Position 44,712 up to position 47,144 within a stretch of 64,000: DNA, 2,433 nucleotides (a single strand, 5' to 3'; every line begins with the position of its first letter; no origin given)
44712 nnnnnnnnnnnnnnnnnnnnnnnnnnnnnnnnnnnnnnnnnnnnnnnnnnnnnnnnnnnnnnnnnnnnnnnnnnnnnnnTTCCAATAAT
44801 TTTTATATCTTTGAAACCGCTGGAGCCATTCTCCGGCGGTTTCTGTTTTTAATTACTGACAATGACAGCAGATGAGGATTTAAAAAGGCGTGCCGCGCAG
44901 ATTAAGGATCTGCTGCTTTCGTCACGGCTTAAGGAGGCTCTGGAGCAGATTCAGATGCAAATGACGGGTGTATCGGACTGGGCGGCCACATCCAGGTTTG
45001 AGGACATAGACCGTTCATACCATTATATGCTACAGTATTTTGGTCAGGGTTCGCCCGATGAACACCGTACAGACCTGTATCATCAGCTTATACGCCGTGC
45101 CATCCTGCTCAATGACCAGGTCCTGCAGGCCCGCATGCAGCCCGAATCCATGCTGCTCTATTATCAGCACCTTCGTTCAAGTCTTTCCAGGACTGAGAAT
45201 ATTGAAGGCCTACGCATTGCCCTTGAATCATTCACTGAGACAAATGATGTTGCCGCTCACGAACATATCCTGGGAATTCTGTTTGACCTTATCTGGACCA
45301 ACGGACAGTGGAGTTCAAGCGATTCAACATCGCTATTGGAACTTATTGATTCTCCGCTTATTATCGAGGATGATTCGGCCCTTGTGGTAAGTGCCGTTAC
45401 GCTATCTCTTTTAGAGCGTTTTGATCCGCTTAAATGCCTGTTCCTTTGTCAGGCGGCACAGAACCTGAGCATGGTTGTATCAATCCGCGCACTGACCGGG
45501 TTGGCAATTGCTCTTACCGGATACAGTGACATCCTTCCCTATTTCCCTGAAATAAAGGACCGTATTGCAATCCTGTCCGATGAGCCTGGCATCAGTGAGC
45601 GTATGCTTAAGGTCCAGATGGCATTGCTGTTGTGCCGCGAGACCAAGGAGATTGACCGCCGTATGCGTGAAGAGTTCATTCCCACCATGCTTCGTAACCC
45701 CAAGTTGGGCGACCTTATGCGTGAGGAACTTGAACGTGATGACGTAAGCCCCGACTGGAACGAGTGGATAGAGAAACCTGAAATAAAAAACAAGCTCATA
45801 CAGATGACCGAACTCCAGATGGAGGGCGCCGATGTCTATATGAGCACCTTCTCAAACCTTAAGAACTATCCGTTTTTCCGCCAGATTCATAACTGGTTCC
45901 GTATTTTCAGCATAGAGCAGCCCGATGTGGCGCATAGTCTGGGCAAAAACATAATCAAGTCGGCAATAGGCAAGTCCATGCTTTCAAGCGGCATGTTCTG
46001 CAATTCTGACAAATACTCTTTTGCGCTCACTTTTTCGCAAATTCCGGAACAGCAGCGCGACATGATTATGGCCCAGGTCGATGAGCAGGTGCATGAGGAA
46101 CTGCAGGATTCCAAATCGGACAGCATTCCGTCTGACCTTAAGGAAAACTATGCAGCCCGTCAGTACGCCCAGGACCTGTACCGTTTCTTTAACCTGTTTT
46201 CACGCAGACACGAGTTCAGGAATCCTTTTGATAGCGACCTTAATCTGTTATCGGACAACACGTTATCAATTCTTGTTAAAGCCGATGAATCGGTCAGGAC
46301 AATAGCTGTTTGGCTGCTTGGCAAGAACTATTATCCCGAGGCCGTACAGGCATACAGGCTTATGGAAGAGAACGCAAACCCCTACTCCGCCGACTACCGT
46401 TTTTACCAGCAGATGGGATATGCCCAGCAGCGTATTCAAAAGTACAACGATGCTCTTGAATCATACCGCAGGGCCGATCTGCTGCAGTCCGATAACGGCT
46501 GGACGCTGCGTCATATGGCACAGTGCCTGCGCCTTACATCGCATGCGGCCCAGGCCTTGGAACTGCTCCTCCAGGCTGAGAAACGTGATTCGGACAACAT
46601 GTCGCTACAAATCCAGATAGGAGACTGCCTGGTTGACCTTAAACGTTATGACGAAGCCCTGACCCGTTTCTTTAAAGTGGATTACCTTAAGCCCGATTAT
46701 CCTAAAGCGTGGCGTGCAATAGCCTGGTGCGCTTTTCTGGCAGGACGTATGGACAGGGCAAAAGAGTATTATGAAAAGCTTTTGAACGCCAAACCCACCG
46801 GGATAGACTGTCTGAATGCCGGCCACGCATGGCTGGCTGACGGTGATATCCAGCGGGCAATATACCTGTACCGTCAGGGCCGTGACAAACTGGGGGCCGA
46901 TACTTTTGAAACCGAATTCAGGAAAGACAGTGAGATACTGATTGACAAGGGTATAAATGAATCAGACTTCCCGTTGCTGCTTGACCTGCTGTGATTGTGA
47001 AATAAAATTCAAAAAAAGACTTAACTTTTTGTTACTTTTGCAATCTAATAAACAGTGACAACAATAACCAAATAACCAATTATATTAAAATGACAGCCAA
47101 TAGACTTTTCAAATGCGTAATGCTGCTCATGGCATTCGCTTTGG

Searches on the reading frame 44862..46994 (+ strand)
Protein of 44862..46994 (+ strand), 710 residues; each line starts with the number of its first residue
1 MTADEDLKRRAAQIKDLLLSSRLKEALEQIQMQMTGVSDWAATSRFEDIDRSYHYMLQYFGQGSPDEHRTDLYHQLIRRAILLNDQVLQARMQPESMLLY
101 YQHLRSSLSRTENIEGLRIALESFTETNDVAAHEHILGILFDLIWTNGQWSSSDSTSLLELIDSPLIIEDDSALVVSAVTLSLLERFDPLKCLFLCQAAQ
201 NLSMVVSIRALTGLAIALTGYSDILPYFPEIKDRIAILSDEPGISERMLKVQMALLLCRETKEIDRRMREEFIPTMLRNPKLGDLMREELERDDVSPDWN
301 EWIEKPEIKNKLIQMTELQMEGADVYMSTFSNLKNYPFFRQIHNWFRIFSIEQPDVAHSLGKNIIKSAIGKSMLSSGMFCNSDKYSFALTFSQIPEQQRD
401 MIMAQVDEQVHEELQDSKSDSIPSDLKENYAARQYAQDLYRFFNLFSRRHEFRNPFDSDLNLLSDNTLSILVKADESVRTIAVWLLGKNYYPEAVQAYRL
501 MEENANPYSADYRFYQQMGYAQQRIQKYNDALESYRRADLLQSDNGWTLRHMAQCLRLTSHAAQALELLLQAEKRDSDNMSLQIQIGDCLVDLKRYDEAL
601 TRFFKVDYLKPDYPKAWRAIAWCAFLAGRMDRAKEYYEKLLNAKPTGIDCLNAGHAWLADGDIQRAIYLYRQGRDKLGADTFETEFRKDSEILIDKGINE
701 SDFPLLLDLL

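Call 59: search_protein_families(library=pfam, proteins=[window:44862-46994:+], max_evalue=0.001)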
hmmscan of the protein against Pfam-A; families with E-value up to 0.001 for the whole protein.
window:44862-46994:+ (710 aa): 7 families
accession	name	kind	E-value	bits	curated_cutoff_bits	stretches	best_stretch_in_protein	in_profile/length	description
PF14559.12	TPR_19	-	1.1e-09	39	25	1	591-646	2-57/68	Tetratricopeptide repeat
PF07719.23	TPR_2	-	1.5e-09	37.7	27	1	614-645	1-32/34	Tetratricopeptide repeat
PF13181.12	TPR_8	-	8.4e-08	32.2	25.7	0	616-645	3-32/34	Tetratricopeptide repeat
PF12895.13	ANAPC3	-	4.2e-07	30.6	27.2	1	553-605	30-81/82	Anaphase-promoting complex, cyclosome, subunit 3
PF13432.12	TPR_16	-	1.5e-06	29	32.7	0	599-646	19-63/65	Tetratricopeptide repeat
PF13424.12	TPR_12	-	3e-06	27.8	30.1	0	614-643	45-74/77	Tetratricopeptide repeat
PF00515.34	TPR_1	-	1.9e-05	24.7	27.8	0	614-641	1-28/34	Tetratricopeptide repeat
